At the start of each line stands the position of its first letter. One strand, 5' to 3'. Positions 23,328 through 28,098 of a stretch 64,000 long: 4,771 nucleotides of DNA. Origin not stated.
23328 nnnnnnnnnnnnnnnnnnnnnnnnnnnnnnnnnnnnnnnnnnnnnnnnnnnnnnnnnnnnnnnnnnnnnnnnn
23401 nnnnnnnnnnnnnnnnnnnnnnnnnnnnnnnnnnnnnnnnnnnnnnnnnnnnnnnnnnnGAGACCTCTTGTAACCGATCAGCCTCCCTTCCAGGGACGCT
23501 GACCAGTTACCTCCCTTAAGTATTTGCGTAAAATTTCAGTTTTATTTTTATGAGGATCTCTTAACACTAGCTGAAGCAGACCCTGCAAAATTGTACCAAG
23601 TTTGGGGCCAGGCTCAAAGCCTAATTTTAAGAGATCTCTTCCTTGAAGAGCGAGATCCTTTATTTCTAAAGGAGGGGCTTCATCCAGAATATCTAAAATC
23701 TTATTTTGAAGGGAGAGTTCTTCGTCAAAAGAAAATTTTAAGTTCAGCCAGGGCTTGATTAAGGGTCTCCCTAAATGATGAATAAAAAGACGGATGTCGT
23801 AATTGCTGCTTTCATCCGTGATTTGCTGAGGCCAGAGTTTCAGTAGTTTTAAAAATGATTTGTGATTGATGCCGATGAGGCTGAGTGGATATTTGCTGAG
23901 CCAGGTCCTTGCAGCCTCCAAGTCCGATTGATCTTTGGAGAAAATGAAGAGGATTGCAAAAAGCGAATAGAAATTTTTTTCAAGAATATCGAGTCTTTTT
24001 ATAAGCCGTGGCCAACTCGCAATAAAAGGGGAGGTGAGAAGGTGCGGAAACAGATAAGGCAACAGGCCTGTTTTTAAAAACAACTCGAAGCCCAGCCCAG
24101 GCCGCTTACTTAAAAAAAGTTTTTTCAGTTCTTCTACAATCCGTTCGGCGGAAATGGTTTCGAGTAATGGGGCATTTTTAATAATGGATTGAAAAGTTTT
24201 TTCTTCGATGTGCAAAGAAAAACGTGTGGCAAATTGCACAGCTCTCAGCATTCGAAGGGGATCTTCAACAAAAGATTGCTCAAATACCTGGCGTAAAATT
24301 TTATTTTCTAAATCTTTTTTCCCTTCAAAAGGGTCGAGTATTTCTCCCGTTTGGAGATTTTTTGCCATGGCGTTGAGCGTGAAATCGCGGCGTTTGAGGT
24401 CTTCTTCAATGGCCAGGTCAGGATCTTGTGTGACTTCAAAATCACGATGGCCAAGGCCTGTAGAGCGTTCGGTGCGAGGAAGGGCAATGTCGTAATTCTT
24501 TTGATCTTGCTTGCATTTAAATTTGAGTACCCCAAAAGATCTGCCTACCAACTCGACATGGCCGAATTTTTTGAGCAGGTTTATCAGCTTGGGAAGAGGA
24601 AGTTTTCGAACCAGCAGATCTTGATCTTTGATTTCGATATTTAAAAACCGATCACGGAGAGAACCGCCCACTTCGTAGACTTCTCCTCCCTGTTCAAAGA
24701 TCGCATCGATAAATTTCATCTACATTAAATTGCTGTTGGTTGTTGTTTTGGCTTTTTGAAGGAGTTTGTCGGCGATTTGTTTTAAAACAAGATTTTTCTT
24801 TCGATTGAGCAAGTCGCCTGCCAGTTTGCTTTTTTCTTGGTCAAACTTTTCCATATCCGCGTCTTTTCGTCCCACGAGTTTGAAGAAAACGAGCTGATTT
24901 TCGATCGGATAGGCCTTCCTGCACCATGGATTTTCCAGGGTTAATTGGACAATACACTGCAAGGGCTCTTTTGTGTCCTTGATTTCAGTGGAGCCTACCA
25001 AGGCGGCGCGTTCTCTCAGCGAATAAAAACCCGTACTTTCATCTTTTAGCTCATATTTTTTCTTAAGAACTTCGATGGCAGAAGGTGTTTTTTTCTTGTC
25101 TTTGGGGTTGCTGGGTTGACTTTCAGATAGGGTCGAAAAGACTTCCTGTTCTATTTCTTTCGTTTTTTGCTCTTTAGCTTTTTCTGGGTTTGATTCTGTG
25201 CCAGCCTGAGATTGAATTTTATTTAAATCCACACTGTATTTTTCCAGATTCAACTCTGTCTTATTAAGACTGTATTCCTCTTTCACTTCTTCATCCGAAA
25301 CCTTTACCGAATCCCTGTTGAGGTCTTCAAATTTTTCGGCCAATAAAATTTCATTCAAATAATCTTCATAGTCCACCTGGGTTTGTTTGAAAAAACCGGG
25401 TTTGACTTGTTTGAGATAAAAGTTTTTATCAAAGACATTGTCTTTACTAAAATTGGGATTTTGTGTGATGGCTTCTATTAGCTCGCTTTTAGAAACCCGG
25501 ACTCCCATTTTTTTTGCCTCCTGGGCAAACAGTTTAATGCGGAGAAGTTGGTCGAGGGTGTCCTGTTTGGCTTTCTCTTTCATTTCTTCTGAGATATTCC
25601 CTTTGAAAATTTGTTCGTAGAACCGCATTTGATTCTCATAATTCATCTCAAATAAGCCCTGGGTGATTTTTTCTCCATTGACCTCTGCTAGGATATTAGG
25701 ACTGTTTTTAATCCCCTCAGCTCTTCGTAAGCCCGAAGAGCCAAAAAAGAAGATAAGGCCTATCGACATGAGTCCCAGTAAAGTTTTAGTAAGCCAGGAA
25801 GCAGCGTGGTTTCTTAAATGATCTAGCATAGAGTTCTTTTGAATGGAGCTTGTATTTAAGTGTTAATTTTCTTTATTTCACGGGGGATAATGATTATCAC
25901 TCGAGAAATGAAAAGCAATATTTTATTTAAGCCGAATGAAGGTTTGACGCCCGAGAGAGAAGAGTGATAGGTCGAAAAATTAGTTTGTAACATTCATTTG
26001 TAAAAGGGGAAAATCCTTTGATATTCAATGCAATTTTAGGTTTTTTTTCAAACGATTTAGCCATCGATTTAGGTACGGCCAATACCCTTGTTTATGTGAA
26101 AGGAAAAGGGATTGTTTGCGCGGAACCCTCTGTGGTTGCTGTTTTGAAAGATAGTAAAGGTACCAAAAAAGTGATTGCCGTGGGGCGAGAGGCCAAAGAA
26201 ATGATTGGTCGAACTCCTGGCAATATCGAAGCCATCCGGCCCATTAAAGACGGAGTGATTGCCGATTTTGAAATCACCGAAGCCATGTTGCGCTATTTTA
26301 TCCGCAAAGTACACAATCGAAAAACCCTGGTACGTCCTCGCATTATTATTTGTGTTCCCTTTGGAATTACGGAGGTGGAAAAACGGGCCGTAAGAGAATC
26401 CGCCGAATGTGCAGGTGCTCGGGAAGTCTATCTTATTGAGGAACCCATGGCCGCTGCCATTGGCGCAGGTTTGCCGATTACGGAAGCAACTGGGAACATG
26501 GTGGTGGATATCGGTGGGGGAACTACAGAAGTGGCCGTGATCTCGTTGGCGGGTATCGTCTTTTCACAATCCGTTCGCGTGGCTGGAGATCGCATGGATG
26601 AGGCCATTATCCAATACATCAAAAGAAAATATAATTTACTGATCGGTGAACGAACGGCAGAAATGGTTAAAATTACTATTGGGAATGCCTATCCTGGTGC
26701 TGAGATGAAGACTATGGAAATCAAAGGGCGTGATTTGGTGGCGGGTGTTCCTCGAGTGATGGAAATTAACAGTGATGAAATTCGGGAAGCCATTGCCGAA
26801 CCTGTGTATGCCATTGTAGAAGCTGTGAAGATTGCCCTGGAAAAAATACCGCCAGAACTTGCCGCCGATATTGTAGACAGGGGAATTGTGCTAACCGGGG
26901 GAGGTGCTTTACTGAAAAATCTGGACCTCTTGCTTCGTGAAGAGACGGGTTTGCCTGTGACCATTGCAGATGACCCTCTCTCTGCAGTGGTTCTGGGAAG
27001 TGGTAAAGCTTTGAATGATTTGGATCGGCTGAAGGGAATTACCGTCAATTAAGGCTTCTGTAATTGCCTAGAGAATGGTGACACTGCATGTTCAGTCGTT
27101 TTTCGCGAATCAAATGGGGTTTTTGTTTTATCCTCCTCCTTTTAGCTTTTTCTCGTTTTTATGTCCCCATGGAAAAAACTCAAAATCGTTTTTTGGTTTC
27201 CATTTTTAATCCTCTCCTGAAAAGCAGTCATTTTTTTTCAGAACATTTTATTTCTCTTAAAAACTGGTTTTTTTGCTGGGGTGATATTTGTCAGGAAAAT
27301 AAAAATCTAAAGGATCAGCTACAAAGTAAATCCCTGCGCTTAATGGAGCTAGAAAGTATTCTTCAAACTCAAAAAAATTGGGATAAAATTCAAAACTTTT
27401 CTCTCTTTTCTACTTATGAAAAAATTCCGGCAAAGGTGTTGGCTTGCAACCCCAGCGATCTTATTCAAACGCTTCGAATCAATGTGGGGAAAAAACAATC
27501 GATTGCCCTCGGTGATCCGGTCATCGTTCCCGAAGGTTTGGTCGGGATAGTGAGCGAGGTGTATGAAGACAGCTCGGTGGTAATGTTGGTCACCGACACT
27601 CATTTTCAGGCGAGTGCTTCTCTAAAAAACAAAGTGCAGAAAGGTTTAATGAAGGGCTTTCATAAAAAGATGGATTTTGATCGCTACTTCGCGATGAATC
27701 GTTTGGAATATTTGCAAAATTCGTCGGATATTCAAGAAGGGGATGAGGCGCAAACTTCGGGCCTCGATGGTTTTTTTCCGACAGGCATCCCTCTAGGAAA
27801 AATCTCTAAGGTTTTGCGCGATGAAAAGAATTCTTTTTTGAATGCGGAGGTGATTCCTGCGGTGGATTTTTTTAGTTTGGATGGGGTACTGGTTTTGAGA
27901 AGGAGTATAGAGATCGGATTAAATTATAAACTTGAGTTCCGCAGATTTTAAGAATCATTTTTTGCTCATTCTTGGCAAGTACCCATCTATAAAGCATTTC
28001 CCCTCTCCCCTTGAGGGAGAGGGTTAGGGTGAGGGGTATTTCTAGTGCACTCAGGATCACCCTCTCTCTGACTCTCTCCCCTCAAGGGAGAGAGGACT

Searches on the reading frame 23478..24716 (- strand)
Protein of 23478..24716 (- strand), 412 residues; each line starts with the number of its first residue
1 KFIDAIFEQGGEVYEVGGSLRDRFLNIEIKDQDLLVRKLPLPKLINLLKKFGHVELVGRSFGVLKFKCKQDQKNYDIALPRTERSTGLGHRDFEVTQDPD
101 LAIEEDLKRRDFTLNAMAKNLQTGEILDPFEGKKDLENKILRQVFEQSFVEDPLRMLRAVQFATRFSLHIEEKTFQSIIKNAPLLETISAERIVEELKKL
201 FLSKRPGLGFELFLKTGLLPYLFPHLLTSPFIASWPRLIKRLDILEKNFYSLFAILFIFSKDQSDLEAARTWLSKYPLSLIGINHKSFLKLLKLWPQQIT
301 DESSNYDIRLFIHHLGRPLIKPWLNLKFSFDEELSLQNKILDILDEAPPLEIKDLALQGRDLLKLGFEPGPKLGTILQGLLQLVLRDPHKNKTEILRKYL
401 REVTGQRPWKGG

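Call 26: search_protein_families(library=pfam, proteins=[window:23478-24716:-], max_evalue=0.00001)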
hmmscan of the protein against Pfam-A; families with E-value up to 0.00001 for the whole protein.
window:23478-24716:- (412 aa): 3 families
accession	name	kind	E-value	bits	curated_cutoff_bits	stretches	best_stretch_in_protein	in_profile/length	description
PF01743.26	PolyA_pol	-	1e-22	81.3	23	1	14-142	2-126/126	Poly A polymerase head domain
PF12627.12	PolyA_pol_RNAbd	-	1.3e-19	70.1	22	1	168-226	2-60/64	Probable RNA and SrmB- binding site of polymerase A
PF13735.12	tRNA_NucTran2_2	-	4.6e-08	33.6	27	1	335-399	83-148/149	tRNA nucleotidyltransferase domain 2 putative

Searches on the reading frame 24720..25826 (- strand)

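Call 78: search_protein_families(library=pfam, proteins=[window:24720-25826:-], max_evalue=0.00001)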
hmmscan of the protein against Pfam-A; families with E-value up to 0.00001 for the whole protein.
window:24720-25826:- (368 aa): 2 families
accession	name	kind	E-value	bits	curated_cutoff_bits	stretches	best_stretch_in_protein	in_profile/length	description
PF13624.11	SurA_N_3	-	1.1e-29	103.8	27.2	1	1-165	2-160/162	SurA-like N-terminal domain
PF13623.11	SurA_N_2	-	2.5e-24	86.2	28.5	1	1-139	1-143/145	SurA-like N-terminal domain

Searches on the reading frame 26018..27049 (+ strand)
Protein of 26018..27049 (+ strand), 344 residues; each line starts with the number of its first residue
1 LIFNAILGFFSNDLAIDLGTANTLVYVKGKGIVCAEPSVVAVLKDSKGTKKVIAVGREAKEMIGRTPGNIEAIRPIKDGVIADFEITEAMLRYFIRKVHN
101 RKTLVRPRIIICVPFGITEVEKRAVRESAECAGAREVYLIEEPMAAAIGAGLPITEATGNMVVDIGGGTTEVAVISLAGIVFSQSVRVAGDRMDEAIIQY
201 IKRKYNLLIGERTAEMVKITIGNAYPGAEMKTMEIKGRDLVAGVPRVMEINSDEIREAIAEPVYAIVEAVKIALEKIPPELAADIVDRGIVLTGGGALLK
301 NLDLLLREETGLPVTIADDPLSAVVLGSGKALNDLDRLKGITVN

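Call 78: search_protein_families(library=pfam, proteins=[window:26018-27049:+], max_evalue=0.00001)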
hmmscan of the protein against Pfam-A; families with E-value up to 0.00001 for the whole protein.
window:26018-27049:+ (344 aa): 5 families
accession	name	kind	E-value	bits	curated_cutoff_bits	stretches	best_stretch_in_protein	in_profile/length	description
PF06723.19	MreB_Mbl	-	7e-153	508.7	27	1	12-338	2-325/327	MreB/Mbl protein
PF00022.25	Actin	-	3.4e-12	46.1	27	1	17-204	10-190/410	Actin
PF14450.12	FtsA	-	2.6e-11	44.4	31.8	1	161-319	1-112/127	Cell division protein FtsA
PF00012.26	HSP70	-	2.5e-10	39.6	20.6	1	108-205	135-238/599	Hsp70 protein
PF11104.14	PilM_2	-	2e-06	27.4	27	0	284-323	273-310/340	Type IV pilus assembly protein PilM;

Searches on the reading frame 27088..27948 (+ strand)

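Call 78: search_protein_families(library=pfam, proteins=[window:27088-27948:+], max_evalue=0.00001)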
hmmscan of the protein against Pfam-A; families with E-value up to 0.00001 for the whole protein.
window:27088-27948:+ (287 aa): 1 family
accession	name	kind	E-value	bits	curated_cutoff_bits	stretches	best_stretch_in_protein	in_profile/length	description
PF04085.20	MreC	-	1.6e-35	122.5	28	1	117-270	1-146/147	Rod shape-determining protein MreC, barrel core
